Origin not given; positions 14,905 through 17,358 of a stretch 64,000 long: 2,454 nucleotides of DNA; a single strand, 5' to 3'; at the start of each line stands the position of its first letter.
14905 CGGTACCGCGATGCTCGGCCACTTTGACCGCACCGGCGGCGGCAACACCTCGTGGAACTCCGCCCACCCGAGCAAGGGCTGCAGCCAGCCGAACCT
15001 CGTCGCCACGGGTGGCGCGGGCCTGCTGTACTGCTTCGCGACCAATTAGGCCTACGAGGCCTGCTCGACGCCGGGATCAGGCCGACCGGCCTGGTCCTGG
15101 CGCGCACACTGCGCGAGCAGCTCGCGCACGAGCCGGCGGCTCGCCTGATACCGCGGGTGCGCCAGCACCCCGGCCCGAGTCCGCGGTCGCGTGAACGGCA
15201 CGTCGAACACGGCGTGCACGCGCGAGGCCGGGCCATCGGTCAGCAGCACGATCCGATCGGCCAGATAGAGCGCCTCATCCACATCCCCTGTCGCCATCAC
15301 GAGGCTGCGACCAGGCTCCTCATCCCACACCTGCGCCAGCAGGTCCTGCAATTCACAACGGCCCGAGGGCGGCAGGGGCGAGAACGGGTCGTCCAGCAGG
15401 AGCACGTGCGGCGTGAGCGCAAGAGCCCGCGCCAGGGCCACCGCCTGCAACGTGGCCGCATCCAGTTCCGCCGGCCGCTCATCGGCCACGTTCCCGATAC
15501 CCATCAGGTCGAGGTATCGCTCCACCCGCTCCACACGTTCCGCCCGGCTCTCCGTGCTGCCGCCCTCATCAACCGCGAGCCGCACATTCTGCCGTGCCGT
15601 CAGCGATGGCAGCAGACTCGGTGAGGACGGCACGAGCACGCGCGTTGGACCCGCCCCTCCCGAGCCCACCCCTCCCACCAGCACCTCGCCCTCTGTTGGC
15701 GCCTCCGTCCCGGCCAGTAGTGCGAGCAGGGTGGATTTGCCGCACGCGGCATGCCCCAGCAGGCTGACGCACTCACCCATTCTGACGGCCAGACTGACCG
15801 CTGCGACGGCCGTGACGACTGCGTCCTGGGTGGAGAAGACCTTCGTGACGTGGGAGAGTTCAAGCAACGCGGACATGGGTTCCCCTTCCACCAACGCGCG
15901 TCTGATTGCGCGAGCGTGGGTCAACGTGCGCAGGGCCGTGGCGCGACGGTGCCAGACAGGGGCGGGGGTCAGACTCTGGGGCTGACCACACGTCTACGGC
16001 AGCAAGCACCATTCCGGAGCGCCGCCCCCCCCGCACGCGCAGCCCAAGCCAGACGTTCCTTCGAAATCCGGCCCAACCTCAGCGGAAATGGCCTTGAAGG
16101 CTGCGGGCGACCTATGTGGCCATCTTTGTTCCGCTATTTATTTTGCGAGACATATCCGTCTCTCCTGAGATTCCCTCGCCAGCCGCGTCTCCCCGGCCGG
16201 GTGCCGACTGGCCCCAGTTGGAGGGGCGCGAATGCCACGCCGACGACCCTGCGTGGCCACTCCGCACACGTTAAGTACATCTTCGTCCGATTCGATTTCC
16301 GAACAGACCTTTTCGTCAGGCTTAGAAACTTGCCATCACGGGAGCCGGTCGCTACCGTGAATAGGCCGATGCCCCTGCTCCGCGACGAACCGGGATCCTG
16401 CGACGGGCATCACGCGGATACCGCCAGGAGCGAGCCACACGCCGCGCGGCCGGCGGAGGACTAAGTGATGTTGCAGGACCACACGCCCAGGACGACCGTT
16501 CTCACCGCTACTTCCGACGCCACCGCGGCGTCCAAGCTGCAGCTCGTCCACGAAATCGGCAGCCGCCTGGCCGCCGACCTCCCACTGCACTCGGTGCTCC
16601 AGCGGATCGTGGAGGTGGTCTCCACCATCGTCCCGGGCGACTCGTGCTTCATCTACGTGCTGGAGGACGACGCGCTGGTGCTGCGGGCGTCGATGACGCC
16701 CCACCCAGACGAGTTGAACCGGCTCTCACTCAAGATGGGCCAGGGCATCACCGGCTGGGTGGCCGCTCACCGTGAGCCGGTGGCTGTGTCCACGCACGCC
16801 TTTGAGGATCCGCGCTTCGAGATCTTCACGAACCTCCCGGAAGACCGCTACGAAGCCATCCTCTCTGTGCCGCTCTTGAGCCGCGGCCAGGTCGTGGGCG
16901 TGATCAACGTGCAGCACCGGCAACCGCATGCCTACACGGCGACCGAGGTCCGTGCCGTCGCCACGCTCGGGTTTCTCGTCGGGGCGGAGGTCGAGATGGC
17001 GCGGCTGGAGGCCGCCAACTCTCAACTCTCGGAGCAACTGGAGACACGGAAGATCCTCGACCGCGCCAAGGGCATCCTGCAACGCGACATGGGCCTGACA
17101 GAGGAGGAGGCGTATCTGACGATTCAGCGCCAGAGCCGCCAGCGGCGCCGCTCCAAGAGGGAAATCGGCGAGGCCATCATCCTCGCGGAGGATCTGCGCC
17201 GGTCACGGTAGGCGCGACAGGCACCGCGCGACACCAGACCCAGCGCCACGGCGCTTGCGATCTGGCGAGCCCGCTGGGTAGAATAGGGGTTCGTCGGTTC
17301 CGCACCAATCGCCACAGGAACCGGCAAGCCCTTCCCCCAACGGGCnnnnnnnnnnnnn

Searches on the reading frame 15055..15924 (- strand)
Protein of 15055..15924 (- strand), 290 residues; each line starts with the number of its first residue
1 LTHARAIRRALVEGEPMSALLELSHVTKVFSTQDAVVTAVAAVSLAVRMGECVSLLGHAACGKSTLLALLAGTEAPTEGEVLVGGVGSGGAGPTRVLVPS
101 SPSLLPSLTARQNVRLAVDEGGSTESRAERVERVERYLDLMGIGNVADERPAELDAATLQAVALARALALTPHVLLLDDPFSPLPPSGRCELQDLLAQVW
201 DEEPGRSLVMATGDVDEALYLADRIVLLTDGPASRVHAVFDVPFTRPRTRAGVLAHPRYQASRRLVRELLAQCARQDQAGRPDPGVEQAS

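Call 89: search_protein_families(library=pfam, proteins=[window:15055-15924:-], max_evalue=0.00001)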
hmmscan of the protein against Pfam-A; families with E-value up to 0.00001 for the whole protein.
window:15055-15924:- (290 aa): 1 family
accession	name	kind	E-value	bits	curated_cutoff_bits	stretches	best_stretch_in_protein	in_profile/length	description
PF00005.33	ABC_tran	-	1e-20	75.2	25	1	42-181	3-136/137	ABC transporter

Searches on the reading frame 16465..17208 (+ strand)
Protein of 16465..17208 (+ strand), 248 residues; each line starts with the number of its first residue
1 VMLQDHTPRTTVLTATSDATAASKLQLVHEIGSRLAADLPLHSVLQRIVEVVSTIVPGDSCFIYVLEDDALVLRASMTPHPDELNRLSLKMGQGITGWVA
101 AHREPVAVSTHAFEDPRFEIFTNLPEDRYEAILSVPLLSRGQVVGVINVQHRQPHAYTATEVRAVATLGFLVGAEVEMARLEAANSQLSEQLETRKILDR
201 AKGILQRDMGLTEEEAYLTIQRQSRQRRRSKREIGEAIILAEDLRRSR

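Call 89: search_protein_families(library=pfam, proteins=[window:16465-17208:+], max_evalue=0.00001)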
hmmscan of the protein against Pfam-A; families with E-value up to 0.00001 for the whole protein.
window:16465-17208:+ (248 aa): 4 families
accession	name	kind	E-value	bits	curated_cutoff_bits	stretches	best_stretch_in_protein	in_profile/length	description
PF13185.12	GAF_2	-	1.2e-17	64.8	28.6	1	40-174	3-133/136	GAF domain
PF01590.32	GAF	-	6.5e-17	62.7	22.4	1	41-175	2-132/133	GAF domain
PF03861.19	ANTAR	-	9.3e-16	57.8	27.3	1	187-239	2-54/54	ANTAR domain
PF13492.12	GAF_3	-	3.5e-13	50.5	27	1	44-177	5-128/129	GAF domain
